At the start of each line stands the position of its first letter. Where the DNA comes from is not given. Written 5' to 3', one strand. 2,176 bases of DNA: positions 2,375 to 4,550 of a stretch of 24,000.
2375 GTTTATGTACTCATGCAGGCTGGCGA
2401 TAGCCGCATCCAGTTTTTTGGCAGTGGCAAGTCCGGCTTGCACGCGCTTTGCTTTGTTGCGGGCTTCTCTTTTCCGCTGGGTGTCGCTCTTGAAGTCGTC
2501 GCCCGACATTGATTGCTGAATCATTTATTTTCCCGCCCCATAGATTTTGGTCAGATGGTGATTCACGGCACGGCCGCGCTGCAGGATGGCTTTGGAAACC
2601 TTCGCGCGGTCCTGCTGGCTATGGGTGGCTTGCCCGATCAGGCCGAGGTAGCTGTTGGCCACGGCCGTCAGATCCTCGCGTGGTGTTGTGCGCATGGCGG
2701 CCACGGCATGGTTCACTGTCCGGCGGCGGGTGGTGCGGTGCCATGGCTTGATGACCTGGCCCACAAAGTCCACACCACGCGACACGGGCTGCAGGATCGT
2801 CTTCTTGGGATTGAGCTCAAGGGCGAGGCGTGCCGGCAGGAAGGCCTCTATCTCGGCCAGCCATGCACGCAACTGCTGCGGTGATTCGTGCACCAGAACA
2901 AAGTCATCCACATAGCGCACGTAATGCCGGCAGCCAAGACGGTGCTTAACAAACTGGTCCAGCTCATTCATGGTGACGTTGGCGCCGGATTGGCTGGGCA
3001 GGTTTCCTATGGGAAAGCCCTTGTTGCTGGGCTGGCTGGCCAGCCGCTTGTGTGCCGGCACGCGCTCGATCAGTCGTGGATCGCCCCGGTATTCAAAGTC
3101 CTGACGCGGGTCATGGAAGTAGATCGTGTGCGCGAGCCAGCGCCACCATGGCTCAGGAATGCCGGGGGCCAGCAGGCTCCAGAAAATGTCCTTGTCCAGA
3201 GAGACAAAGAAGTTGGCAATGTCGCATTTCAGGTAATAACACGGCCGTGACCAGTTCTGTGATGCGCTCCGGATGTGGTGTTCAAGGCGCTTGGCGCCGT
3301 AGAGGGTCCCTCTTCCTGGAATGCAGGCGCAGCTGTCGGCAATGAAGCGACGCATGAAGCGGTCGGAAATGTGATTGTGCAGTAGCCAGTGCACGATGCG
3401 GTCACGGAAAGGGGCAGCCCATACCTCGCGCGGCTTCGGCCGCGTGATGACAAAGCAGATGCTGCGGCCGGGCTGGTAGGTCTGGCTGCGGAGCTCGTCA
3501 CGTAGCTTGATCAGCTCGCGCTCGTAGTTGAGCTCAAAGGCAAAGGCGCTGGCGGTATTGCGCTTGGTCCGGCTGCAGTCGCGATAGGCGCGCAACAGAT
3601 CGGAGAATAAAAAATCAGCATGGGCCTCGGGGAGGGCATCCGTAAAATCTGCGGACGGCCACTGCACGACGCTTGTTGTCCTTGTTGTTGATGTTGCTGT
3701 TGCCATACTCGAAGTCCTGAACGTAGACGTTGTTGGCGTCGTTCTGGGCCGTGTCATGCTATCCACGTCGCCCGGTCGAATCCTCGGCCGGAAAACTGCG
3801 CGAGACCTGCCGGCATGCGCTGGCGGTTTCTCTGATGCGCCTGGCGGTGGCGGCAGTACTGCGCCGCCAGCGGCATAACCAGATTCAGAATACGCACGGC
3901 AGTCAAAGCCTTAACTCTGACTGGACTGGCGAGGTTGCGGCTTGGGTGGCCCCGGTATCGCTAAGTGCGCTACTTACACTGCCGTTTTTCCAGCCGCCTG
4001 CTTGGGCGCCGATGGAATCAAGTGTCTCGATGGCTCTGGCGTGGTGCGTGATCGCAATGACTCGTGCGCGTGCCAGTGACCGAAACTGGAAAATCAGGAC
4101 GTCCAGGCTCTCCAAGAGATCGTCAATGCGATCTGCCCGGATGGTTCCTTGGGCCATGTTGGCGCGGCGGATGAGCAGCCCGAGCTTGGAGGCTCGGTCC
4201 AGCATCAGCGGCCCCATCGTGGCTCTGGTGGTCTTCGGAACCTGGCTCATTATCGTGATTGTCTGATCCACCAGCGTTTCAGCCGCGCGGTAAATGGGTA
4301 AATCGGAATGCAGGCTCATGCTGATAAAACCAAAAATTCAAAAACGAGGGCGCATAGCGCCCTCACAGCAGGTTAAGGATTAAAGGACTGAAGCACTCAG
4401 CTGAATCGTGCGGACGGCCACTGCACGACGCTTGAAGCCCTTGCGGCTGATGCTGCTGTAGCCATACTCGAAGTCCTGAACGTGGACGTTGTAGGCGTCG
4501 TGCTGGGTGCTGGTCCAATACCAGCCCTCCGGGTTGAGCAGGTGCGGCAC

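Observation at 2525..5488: Complete diversity-generating retroelement: RT, Avd, one TR and two VRs with adenine-specific mismatches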

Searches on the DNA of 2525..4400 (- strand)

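Call 11: search_rna_families(source=window, start=3300, end=4400, threshold=evalue, max_evalue=1, show_alignments=2)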
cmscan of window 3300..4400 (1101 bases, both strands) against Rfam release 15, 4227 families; matches with E-value up to 1: 1.
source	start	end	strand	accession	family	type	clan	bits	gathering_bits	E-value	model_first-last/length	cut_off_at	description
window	3747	3934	-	RF03018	RT-15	Gene; sRNA;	-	147.4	82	9.1e-37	1-192/192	no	RT-15 RNA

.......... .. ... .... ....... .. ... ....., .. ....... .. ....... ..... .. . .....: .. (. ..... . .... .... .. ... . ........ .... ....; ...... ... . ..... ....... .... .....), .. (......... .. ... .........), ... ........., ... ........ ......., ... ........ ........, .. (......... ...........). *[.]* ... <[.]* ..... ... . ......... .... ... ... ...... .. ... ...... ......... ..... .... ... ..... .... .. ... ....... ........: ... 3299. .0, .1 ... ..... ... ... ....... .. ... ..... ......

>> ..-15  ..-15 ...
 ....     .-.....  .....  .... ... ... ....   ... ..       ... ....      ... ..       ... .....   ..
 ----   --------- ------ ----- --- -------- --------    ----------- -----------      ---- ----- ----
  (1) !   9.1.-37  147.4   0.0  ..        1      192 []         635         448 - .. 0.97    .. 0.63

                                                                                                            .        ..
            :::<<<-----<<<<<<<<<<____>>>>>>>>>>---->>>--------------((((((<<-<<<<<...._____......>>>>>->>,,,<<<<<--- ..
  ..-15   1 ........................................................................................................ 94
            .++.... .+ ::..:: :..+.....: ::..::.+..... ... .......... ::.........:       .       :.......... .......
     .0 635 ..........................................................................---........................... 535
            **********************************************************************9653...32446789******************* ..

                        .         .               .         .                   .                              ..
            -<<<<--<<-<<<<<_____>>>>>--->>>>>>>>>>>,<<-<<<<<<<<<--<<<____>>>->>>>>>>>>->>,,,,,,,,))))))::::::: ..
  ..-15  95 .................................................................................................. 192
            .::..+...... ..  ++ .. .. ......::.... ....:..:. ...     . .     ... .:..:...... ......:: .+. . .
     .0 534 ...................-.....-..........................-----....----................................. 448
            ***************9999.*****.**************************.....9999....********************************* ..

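Call 29: search_rna_families(sources=[L001, L002, L003, L009, L012, L013, L028, L034, L045, L080, L079, L035, L048], threshold=gathering)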
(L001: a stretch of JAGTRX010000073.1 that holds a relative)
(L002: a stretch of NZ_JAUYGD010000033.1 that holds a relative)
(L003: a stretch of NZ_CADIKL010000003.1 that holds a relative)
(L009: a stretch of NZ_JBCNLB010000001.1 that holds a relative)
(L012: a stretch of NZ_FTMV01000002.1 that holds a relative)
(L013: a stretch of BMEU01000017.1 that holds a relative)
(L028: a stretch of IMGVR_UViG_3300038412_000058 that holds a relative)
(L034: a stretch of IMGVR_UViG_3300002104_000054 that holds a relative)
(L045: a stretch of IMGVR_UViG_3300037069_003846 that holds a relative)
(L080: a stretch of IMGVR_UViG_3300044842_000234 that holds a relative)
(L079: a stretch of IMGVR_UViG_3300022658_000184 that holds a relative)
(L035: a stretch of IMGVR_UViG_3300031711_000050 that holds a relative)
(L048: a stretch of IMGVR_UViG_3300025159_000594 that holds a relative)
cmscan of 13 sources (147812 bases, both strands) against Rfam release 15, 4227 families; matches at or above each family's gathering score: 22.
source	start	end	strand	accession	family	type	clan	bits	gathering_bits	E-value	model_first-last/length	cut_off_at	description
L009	7765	7954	+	RF03018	RT-15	Gene; sRNA;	-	188.6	82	8.5e-46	1-192/192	no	RT-15 RNA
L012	7706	7897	+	RF03018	RT-15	Gene; sRNA;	-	180.3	82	1.5e-43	1-192/192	no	RT-15 RNA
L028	7760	7951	+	RF03018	RT-15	Gene; sRNA;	-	179.6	82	2.3e-43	1-192/192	no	RT-15 RNA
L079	3205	3396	+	RF03018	RT-15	Gene; sRNA;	-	176.7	82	1.4e-42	1-192/192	no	RT-15 RNA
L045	2704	2895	+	RF03018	RT-15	Gene; sRNA;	-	175.5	82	2.9e-42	1-192/192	no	RT-15 RNA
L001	7691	7882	+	RF03018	RT-15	Gene; sRNA;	-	174.8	82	4.5e-42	1-192/192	no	RT-15 RNA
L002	7722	7912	+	RF03018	RT-15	Gene; sRNA;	-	173.9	82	8.1e-42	1-192/192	no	RT-15 RNA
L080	3091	3282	+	RF03018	RT-15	Gene; sRNA;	-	167.4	82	4.7e-40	1-192/192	no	RT-15 RNA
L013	7694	7885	+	RF03018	RT-15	Gene; sRNA;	-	167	82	6e-40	1-192/192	no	RT-15 RNA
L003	7724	7906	+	RF03018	RT-15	Gene; sRNA;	-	166.6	82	7.9e-40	1-192/192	no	RT-15 RNA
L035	4699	4893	+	RF03018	RT-15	Gene; sRNA;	-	160.6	82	3.2e-38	1-192/192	no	RT-15 RNA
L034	2683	2873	+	RF03018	RT-15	Gene; sRNA;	-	160.4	82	3.7e-38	1-192/192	no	RT-15 RNA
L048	3247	3453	+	RF03018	RT-15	Gene; sRNA;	-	151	82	1.3e-35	1-192/192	no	RT-15 RNA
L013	13573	13645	-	RF00005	tRNA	Gene; tRNA;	CL00001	71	29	3.7e-13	1-71/71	no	tRNA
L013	14017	14089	-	RF00005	tRNA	Gene; tRNA;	CL00001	71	29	3.7e-13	1-71/71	no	tRNA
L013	13745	13817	-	RF00005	tRNA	Gene; tRNA;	CL00001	69.8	29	8.4e-13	1-71/71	no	tRNA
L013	13881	13953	-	RF00005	tRNA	Gene; tRNA;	CL00001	69.8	29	8.4e-13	1-71/71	no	tRNA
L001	10738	10810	-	RF00005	tRNA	Gene; tRNA;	CL00001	68.2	29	2.3e-12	1-71/71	no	tRNA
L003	11729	11801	+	RF00005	tRNA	Gene; tRNA;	CL00001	63.1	29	5.7e-11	1-71/71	no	tRNA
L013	13656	13726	-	RF00005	tRNA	Gene; tRNA;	CL00001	57.7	29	1.7e-09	1-71/71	no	tRNA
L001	10596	10666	-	RF00005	tRNA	Gene; tRNA;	CL00001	55.2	29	8.4e-09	1-71/71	no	tRNA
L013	13387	13475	-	RF00005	tRNA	Gene; tRNA;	CL00001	53.6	29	2.3e-08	1-71/71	no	tRNA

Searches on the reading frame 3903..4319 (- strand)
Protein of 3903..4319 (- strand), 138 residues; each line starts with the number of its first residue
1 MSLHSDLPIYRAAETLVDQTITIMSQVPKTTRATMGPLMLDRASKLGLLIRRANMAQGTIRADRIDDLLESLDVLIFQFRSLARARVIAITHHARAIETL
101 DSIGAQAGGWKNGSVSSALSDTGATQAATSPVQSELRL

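Call 5: search_protein_families(library=pfam, proteins=[window:3903-4319:-], max_evalue=0.01)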
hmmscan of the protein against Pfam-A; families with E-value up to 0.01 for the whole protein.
window:3903-4319:- (138 aa): 1 family
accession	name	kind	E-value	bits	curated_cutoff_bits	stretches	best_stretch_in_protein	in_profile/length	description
PF22296.2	bAvd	-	1e-06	29.6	40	1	13-112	7-105/107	bAvd-like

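Call 16: search_protein_families(library=ncbifam, proteins=[window:3903-4319:-], max_evalue=0.01)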
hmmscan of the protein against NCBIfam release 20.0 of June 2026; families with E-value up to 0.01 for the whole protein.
window:3903-4319:- (138 aa): 1 family
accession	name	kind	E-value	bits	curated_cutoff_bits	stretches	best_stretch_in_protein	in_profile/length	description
NF033474.1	DivGenRetAVD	equivalog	8.9e-11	42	80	1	7-111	1-103/104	diversity-generating retroelement protein Avd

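Call 18: search_solved_structures(query=window:3903-4319:-, max_evalue=1)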
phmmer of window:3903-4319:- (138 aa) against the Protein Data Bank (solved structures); distinct sequences matched with E-value up to 1: 0.

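Call 42: find_encoding_contigs(protein=window:3903-4319:-, flank=4000, max_places=10)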
Protein window:3903-4319:- (138 aa): 2 contigs read that carry it; 2 places shown.
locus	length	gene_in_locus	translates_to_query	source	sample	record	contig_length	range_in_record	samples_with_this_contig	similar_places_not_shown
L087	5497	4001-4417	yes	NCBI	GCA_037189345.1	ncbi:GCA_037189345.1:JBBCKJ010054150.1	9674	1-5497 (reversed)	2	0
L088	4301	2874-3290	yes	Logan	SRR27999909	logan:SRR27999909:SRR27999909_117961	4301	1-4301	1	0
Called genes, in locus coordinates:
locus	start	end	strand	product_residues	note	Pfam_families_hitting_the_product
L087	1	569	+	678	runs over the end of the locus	PF02195:ParB_N (weak)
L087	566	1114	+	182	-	-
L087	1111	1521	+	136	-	PF04266:ASCH (weak)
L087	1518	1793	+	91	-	-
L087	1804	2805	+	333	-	-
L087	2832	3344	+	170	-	-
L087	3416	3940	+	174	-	PF07603:Lcl_C (weak)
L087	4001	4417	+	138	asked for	PF22296:bAvd (weak)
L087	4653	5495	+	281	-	?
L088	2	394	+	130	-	?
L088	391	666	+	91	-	-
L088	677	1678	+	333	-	-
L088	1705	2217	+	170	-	-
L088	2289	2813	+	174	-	PF07603:Lcl_C (weak)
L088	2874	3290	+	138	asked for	PF22296:bAvd (weak)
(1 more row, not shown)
